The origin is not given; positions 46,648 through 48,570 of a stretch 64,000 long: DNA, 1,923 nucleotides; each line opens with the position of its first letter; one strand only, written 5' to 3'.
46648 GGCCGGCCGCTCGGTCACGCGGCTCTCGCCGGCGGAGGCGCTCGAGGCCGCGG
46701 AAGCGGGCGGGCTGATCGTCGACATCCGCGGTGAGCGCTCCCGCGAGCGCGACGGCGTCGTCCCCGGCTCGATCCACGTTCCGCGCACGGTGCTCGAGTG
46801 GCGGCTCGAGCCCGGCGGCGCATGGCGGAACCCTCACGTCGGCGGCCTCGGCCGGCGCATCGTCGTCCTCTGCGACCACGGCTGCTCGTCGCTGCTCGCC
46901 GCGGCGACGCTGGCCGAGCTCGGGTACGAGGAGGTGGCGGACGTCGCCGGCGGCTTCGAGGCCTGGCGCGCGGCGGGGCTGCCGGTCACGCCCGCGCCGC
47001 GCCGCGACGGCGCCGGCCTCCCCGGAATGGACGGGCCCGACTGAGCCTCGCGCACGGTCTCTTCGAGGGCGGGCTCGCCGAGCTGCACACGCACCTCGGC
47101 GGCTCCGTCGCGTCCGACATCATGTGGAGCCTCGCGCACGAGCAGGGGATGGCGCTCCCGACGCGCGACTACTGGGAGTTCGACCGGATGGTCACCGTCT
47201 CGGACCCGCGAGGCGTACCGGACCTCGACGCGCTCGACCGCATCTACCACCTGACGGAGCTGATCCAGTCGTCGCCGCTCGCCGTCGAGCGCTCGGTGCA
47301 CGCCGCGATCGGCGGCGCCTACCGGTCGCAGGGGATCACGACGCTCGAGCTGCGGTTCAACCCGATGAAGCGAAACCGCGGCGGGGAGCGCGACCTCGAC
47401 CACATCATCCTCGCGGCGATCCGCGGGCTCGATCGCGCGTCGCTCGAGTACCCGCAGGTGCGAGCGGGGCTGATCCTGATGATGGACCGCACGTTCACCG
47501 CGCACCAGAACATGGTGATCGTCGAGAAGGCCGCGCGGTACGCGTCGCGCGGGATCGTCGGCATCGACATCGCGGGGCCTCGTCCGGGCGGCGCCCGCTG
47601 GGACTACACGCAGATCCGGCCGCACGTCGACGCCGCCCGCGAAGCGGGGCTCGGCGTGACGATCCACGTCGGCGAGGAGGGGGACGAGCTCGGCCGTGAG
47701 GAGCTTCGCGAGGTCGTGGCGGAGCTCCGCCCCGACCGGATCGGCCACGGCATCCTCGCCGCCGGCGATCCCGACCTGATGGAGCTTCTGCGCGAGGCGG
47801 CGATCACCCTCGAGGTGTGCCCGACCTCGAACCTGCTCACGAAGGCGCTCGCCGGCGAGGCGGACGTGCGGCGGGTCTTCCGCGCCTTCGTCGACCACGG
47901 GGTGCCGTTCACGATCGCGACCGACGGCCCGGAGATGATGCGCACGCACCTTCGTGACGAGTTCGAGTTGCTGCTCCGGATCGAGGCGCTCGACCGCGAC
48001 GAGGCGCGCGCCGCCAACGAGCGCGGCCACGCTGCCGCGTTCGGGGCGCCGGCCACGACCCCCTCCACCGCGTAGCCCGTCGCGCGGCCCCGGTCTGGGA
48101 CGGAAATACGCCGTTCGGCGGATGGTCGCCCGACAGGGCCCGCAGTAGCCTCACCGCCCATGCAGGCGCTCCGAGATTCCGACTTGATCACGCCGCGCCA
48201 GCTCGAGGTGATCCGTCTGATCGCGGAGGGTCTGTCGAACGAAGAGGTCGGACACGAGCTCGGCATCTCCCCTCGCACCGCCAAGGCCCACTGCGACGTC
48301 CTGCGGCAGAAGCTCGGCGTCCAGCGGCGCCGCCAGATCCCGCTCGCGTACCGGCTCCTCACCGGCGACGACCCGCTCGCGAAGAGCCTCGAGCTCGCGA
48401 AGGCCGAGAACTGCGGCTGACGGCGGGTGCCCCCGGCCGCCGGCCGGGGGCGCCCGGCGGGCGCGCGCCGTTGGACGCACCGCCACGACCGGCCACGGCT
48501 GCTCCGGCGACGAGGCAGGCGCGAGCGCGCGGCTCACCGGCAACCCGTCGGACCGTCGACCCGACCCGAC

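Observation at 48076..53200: Low-GC segment of about 5 kb containing only regulators: LuxR solo, LAL/STAND ATPase, membrane HD-GYP, mini-gene and second LuxR solo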

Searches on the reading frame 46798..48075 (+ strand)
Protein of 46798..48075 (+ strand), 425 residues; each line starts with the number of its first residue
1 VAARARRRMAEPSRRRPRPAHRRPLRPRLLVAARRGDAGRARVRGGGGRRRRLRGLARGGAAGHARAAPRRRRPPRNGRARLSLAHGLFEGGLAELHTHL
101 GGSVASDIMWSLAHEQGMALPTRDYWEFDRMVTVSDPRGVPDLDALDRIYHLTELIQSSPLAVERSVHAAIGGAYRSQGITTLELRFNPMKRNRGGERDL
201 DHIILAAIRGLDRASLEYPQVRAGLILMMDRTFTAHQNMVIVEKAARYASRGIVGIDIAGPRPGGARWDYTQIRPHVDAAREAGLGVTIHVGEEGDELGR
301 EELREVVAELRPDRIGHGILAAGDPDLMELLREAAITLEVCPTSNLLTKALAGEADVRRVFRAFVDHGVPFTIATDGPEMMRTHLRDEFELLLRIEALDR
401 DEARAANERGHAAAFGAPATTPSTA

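Call 5: search_protein_families(library=pfam, proteins=[window:46798-48075:+], max_evalue=0.01)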
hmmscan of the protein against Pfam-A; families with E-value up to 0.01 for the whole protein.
window:46798-48075:+ (425 aa): 2 families
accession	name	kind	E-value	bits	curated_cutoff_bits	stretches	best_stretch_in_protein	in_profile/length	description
PF00962.28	A_deaminase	-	1e-46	160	27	1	94-415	3-314/330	Adenosine deaminase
PF01979.26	Amidohydro_1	-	0.00055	19.7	25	1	235-384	94-258/345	Amidohydrolase family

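Call 6: search_protein_families(library=ncbifam, proteins=[window:46798-48075:+], max_evalue=0.01)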
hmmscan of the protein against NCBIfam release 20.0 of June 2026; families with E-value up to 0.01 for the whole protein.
window:46798-48075:+ (425 aa): 10 families
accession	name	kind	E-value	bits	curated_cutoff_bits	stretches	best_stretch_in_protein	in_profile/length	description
TIGR01430.1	aden_deam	equivalog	1.6e-50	172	216.55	1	94-415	4-310/323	adenosine deaminase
NF006846.0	PRK09358.1-1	equivalog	3.1e-35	121.8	459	1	93-415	8-317/333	adenosine deaminase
NF006848.0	PRK09358.1-3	equivalog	3.1e-33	115.4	426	1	94-420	7-315/325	adenosine deaminase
NF006854.0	PRK09358.3-1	equivalog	3.7e-29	101.9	530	1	249-413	163-319/344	adenosine deaminase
NF006849.0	PRK09358.1-5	equivalog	5.8e-29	101.2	494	1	94-399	15-308/350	adenosine deaminase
NF006847.0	PRK09358.1-2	equivalog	6.2e-25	87.8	412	1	94-415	16-339/364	adenosine deaminase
NF006850.0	PRK09358.1-6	equivalog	1.4e-24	86.6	419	1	94-415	11-314/334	adenosine deaminase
NF006856.0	PRK09358.3-3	equivalog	3.3e-14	52.7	510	1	167-402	81-302/316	adenosine deaminase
NF006859.0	PRK09358.3-6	equivalog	4.2e-07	29.5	549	1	280-376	174-265/299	adenosine deaminase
TIGR01431.1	adm_rel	subfamily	1.5e-05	24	315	1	310-382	347-417/479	adenosine deaminase-related growth factor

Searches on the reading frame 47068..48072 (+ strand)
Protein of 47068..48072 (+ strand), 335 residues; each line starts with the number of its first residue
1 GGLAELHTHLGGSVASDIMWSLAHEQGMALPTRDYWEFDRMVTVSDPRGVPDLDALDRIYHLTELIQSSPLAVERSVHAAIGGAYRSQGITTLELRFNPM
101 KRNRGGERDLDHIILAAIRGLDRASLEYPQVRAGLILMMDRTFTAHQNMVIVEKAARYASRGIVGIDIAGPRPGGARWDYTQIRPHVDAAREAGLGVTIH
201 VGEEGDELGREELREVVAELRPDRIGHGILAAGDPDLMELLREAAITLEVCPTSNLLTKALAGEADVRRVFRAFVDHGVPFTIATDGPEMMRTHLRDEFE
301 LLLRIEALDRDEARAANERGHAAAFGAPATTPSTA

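Call 52: find_related_loci(query=window:47068-48072:+, collection=metagenome_contigs, flank=10000)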
Query window:47068-48072:+ (335 aa) in metagenome_contigs; peptide patterns used: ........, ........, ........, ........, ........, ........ (x = any residue, [..] = any of these).
600 stretches matched a pattern (row limit reached: there are more); 500 encode a relative of the query (tblastn E <= 1e-3); the best 80 are kept; 80 distinct loci.
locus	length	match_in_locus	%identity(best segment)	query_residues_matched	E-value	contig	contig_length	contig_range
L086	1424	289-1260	89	2-325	0e+0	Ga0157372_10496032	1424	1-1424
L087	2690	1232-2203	85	2-325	0e+0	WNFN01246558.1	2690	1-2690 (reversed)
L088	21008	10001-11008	84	1-334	0e+0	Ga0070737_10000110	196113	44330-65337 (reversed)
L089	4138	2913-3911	85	2-333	0e+0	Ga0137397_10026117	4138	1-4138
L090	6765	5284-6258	84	1-325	0e+0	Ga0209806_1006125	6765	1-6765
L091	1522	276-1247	84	2-325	0e+0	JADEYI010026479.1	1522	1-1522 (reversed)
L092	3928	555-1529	84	1-325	0e+0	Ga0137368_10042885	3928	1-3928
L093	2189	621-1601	83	2-328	0e+0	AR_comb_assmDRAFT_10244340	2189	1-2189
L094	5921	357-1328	82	2-325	4e-180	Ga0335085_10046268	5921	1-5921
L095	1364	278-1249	86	2-325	0e+0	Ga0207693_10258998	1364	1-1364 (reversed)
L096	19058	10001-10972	83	2-325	1e-176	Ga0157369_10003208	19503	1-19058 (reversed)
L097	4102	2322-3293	83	2-325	0e+0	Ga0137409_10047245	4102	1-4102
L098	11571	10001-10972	83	2-325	3e-175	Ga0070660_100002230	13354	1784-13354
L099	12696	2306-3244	85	2-314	7e-175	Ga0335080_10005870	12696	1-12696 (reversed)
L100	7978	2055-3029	83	1-325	2e-174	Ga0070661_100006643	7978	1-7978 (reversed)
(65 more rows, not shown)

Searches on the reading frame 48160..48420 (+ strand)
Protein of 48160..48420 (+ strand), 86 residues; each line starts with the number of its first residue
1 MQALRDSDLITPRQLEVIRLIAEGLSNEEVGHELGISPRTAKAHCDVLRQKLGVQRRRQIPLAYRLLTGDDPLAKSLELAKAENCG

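Call 5: search_protein_families(library=pfam, proteins=[window:48160-48420:+], max_evalue=0.01)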
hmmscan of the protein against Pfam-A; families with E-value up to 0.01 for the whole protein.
window:48160-48420:+ (86 aa): 6 families
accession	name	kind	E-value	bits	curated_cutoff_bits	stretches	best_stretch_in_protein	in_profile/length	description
PF00196.25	GerE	-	3.3e-14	52.7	23.5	1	10-60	3-53/57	Bacterial regulatory proteins, luxR family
PF07638.17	Sigma70_ECF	-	4.5e-05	23.9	21.1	1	11-55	137-182/185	ECF sigma factor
PF08281.18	Sigma70_r4_2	-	0.0002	21.4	25.7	1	11-44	12-46/54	Sigma-70, region 4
PF13384.12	HTH_23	-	0.00023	21.3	24.6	1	13-41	6-34/50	Homeodomain-like domain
PF13518.12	HTH_28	-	0.00027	21.4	25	1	14-50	2-38/52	Helix-turn-helix domain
PF13412.12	HTH_24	-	0.0024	17.8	21.9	1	15-50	6-43/48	Winged helix-turn-helix DNA-binding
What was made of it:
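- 48160..48420 (+): GerE86: stand-alone 86-aa GerE/LuxR-type HTH protein. It is a conserved part of the module but has native composition (GC3 0.91). Pfam GerE 3e-14 (call 5).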

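Call 6: search_protein_families(library=ncbifam, proteins=[window:48160-48420:+], max_evalue=0.01)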
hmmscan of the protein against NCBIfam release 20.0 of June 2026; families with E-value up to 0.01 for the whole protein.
window:48160-48420:+ (86 aa): 21 families
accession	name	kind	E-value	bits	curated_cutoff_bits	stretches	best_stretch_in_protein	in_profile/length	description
NF047785.1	respo_reg_MadR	equivalog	1.8e-10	40.5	300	1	6-59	145-198/209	MadR family response regulator transcription factor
NF003420.0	PRK04841.1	equivalog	1.3e-09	36.7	537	1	5-59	835-888/903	HTH-type transcriptional regulator MalT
TIGR03020.2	EpsA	equivalog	7.2e-09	35.6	170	1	7-59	188-240/247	XrtB/PEP-CTERM-associated transcriptional regulator EpsA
NF041830.1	RR_TF_ErdR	exception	1.3e-08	34.8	390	1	10-63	151-204/213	response regulator transcription factor ErdR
NF052445.1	RespRegMctR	equivalog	3.6e-08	33.1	300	1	5-55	140-190/205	two-component system response regulator MctR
NF052366.1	photon_PedR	equivalog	8.5e-08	32.3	120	1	11-57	4-50/74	photosynthetic electron transport-dependent transcriptional regulator PedR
NF041232.1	BagY_FevT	exception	9.2e-07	28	700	1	11-59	298-346/367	LuxR family transcriptional regulator BagY/FevT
NF007935.0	PRK10651.1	equivalog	9.3e-07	28.2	250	1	5-57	151-203/216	two-component system response regulator NarL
NF007685.0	PRK10360.1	equivalog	2.2e-06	27.6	258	1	7-68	135-194/196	response regulator transcription factor UhpA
NF007708.0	PRK10403.1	equivalog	3.4e-06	26.7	343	1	9-57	153-201/215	nitrate/nitrite response regulator protein NarP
NF011896.0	PRK15369.1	equivalog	4.4e-06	26.4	242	1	6-57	146-197/211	two component system response regulator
TIGR03541.1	reg_near_HchA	equivalog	6.4e-06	25.8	215.6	1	4-58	166-220/232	PA1136 family autoinducer-binding transcriptional regulator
NF007505.1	PRK10100.1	equivalog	1.8e-05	24.5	250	1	5-59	140-194/204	biofilm master transcriptional regulator CsgD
TIGR02937.1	sigma70-ECF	superfamily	0.0001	21.9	42.9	1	10-52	118-161/165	sigma-70 family RNA polymerase sigma factor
NF007403.0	PRK09935.1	equivalog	0.00015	21.5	271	1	10-55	150-195/210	fimbria biosynthesis transcriptional regulator FimZ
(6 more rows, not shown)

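Call 38: search_protein_families(library=padloc, proteins=[window:48160-48420:+], max_evalue=0.01)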
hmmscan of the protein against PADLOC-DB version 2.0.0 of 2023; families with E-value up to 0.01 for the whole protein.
window:48160-48420:+ (86 aa): 2 families
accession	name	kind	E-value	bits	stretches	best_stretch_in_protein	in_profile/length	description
PDLC01855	CARF3--CARF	-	1.2e-05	23.1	1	9-51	217-259/288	-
PDLC01851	CARF3--CARF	-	0.0001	19.8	1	10-52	210-252/279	-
